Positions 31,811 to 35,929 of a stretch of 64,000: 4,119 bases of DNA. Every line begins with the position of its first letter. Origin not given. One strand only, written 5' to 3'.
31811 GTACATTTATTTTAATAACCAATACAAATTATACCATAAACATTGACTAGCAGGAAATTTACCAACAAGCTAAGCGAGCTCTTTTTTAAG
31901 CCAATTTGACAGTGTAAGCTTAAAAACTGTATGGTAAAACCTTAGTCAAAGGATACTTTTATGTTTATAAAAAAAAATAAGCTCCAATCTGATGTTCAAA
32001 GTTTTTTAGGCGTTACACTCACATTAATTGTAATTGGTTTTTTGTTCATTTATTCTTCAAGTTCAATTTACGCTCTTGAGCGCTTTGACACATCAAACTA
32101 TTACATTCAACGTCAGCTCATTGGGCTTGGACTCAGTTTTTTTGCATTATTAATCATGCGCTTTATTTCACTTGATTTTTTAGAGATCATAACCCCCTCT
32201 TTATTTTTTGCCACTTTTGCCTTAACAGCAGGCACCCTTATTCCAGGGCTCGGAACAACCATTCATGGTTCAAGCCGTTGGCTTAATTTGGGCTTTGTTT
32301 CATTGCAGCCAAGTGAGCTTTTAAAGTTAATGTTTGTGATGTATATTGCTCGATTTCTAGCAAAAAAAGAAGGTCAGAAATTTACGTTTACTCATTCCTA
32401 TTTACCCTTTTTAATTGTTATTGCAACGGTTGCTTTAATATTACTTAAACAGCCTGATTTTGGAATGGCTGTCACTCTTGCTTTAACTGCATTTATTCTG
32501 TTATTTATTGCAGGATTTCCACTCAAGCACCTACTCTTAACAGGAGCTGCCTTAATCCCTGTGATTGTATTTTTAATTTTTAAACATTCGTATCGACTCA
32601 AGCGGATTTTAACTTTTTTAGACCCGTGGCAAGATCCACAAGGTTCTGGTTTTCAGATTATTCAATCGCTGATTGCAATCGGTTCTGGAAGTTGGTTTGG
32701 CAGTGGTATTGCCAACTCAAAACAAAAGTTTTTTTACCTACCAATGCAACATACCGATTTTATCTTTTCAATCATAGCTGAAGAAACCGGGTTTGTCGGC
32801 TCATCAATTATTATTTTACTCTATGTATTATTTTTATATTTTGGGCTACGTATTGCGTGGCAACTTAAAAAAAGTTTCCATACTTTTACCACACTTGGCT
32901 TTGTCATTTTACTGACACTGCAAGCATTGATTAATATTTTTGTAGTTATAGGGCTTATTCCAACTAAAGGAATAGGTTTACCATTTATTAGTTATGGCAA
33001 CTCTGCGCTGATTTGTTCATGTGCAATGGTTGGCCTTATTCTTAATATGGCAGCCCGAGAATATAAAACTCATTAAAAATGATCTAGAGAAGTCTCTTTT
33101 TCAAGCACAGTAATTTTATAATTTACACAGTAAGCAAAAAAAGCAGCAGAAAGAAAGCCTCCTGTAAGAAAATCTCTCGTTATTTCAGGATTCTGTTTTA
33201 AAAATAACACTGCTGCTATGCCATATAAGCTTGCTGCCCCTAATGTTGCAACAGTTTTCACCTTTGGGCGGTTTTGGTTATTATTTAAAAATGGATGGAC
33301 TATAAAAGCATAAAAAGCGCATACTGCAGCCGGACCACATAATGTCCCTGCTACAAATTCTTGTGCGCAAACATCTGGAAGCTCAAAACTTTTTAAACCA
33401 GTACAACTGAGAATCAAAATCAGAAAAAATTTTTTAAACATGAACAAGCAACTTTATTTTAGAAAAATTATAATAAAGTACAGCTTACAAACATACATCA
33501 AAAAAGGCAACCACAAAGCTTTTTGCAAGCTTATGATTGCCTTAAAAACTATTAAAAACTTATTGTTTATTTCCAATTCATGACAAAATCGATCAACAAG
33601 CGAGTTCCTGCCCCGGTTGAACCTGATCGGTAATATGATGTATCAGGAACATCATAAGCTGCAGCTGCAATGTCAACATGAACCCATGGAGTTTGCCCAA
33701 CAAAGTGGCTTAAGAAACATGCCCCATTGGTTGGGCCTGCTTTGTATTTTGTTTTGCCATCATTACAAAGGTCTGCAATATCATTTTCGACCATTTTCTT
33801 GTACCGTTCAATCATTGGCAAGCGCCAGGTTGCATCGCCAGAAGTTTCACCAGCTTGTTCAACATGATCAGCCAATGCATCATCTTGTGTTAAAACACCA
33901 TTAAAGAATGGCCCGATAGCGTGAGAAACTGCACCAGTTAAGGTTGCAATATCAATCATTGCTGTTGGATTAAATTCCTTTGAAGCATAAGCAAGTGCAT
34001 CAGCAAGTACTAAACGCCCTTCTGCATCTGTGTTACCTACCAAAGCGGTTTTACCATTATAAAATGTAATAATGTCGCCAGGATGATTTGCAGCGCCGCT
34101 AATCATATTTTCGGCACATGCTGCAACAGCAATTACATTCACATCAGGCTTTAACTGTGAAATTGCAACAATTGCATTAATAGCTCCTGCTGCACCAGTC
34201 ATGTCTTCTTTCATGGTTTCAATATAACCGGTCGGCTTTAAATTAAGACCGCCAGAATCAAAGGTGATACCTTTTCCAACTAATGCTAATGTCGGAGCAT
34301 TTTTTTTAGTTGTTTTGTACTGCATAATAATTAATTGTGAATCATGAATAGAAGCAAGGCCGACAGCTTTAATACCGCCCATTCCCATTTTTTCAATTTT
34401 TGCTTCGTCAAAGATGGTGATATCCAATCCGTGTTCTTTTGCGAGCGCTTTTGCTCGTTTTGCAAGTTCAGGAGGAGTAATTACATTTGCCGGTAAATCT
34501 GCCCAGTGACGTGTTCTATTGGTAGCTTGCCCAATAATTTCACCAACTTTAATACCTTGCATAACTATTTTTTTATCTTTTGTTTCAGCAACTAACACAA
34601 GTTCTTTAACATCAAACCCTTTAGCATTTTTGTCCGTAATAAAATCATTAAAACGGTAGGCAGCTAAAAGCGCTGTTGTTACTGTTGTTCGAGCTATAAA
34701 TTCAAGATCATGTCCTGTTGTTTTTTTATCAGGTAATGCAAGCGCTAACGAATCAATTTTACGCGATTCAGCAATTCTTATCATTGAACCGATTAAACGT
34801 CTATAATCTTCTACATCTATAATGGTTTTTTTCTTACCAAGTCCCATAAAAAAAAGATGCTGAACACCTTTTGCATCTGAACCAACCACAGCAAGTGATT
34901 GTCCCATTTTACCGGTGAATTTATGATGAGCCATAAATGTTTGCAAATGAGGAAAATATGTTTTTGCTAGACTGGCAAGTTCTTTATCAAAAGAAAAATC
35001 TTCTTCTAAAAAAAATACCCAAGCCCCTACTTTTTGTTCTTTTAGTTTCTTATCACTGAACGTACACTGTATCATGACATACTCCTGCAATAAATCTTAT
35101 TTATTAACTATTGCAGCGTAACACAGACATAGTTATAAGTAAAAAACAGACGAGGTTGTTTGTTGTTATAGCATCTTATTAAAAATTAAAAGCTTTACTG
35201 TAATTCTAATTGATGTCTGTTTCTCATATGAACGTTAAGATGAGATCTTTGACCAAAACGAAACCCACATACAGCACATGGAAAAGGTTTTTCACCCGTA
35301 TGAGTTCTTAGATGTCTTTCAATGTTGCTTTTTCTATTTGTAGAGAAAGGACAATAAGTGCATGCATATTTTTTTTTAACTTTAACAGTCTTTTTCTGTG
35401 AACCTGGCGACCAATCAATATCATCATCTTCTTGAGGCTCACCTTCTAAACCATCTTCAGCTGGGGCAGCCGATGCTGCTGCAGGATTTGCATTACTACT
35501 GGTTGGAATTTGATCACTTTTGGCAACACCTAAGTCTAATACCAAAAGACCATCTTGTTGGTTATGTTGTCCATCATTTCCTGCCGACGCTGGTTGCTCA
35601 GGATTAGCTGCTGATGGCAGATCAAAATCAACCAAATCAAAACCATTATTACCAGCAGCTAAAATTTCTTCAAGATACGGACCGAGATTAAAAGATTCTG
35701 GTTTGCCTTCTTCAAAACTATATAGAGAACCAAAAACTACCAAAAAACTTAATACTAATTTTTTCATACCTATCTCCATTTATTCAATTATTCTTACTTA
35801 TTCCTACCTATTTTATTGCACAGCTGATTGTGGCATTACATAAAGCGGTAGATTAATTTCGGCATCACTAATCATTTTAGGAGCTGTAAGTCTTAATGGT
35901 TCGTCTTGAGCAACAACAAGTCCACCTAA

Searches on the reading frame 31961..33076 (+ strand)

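Call 5: search_protein_families(library=pfam, proteins=[window:31961-33076:+], max_evalue=0.01)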
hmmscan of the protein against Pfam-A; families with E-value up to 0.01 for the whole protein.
window:31961-33076:+ (371 aa): 1 family
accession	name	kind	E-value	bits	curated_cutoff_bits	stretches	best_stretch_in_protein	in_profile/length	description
PF01098.24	FTSW_RODA_SPOVE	-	9.4e-102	341.1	26.4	1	16-367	5-354/356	Cell cycle protein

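Call 6: search_protein_families(library=ncbifam, proteins=[window:31961-33076:+], max_evalue=0.01)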
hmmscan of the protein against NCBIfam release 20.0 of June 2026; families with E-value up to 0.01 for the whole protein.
window:31961-33076:+ (371 aa): 6 families
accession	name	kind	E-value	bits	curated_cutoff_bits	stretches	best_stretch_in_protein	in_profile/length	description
TIGR02614.1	ftsW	equivalog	5e-112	374.5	337.5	1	14-366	3-356/357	putative lipid II flippase FtsW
TIGR02615.1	spoVE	exception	3.3e-97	326.1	448.8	1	16-364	5-353/354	stage V sporulation protein E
TIGR02210.1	rodA_shape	equivalog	2.4e-90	303.2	336.7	1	16-367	5-356/357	rod shape-determining protein RodA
NF008042.0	PRK10774.1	equivalog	2.2e-67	227.8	493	1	15-362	39-387/405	cell division protein FtsW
NF008060.0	PRK10794.1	equivalog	1.1e-54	185.8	590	1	16-364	16-360/370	peptidoglycan glycosyltransferase MrdB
NF037961.1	RodA_shape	subfamily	8.6e-45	153.8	150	2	227-367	270-411/415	rod shape-determining protein RodA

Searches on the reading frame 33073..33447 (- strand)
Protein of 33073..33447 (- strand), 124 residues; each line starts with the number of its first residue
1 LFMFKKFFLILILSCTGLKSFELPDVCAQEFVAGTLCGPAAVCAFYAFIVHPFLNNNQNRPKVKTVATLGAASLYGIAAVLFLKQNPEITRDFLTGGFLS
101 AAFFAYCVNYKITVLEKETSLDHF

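Call 5: search_protein_families(library=pfam, proteins=[window:33073-33447:-], max_evalue=0.01)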
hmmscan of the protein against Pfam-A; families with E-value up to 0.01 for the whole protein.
window:33073-33447:- (124 aa): 1 family
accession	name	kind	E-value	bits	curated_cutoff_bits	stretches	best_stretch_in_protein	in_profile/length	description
PF20156.4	Maf_C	-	0.0045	17.5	27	0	9-50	29-70/122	Flagellin glycosyltransferase Maf helical bundle domain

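Call 6: search_protein_families(library=ncbifam, proteins=[window:33073-33447:-], max_evalue=0.01)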
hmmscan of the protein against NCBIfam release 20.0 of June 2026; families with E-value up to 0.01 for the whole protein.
window:33073-33447:- (124 aa): 0 families

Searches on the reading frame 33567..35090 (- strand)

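Call 5: search_protein_families(library=pfam, proteins=[window:33567-35090:-], max_evalue=0.01)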
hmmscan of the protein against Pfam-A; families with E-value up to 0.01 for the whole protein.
window:33567-35090:- (507 aa): 2 families
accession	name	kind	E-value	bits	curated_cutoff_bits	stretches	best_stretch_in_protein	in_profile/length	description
PF00883.26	Peptidase_M17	-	2.9e-110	368.8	25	1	192-500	2-310/310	Cytosol aminopeptidase family, catalytic domain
PF02789.23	Peptidase_M17_N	-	1e-17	64.7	23.4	1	34-153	10-128/129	Cytosol aminopeptidase family, N-terminal domain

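Call 6: search_protein_families(library=ncbifam, proteins=[window:33567-35090:-], max_evalue=0.01)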
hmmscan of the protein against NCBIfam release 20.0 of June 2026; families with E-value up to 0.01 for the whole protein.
window:33567-35090:- (507 aa): 13 families
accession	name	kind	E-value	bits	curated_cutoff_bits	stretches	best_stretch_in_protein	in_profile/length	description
NF002083.0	PRK00913.3-5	equivalog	1.7e-124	416.4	468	1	46-505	34-489/492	leucyl aminopeptidase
NF002073.0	PRK00913.1-2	equivalog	4.9e-123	411.7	432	1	39-505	42-500/505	leucyl aminopeptidase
NF002074.0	PRK00913.1-4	equivalog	8.6e-120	400.9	415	1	15-505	9-492/496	leucyl aminopeptidase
NF002077.0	PRK00913.2-4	equivalog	9.1e-115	384.5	471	1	7-504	5-496/501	leucyl aminopeptidase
NF002076.0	PRK00913.2-3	equivalog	2.8e-114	382.9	491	1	25-505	20-492/494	leucyl aminopeptidase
NF002075.0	PRK00913.2-2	equivalog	1.3e-113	380.6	468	1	17-505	16-498/502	leucyl aminopeptidase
NF002082.0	PRK00913.3-4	equivalog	3.8e-108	362.5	552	1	54-507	44-504/504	leucyl aminopeptidase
NF002081.0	PRK00913.3-3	equivalog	4.1e-91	306.2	485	1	91-505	66-480/485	leucyl aminopeptidase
NF002072.0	PRK00913.1-1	equivalog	9.3e-91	304.9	826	1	50-505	44-494/502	leucyl aminopeptidase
NF002080.0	PRK00913.3-2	equivalog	3.1e-86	289.9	475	1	136-478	84-423/447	leucyl aminopeptidase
NF002078.0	PRK00913.2-5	equivalog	1.8e-75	254.4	622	1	32-504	27-495/500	leucyl aminopeptidase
NF003450.0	PRK05015.1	equivalog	5.2e-74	249.5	437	1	189-503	106-425/429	aminopeptidase PepB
NF002079.0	PRK00913.3-1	equivalog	4.2e-62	210.4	1013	1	175-503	159-489/496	leucyl aminopeptidase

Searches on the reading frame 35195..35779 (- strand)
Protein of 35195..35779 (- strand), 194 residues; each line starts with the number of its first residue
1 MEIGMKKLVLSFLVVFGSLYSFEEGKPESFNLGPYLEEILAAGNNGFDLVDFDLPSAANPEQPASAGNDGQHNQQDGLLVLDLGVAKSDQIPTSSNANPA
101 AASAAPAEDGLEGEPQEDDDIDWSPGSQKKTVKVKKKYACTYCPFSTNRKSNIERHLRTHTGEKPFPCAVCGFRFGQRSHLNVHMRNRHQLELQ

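Call 5: search_protein_families(library=pfam, proteins=[window:35195-35779:-], max_evalue=0.01)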
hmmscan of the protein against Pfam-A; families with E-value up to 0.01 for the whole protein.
window:35195-35779:- (194 aa): 10 families
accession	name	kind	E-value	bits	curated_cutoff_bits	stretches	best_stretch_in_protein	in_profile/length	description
PF00096.32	zf-C2H2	-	1.6e-10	41.3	25.2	2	166-189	1-23/23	Zinc finger, C2H2 type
PF13465.12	zf-H2C2_2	-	2e-09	37.7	40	1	154-176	3-25/26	Zinc-finger double domain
PF23611.1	zf-C2H2_16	-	9.8e-07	29.1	27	1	138-163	1-26/26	C2H2 zinc finger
PF13909.12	zf-H2C2_5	-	1e-06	28.6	27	1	138-161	1-25/26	C2H2-type zinc-finger domain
PF13894.12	zf-C2H2_4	-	7.7e-06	26.6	27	0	138-160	1-23/24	C2H2-type zinc finger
PF23612.1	zf-C2H2_ZN142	-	7.7e-05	22.9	27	1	166-189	1-24/27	ZN142 C2H2 zinc finger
PF15269.12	zf-C2H2_7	-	0.0019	18.6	27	0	137-158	20-41/54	Zinc-finger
PF17003.11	Actin_micro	-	0.0033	17.1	27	0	128-159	202-233/354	Putative actin-like family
PF12756.13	zf-C2H2_2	-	0.0057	17.3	26.9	0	133-160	46-73/100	C2H2 type zinc-finger (2 copies)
PF16278.11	zf-C2HE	-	0.0087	16.9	30.1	0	116-160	16-60/63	C2HE / C2H2 / C2HC zinc-binding finger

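Call 6: search_protein_families(library=ncbifam, proteins=[window:35195-35779:-], max_evalue=0.01)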
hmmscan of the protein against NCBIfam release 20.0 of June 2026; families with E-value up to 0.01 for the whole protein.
window:35195-35779:- (194 aa): 0 families
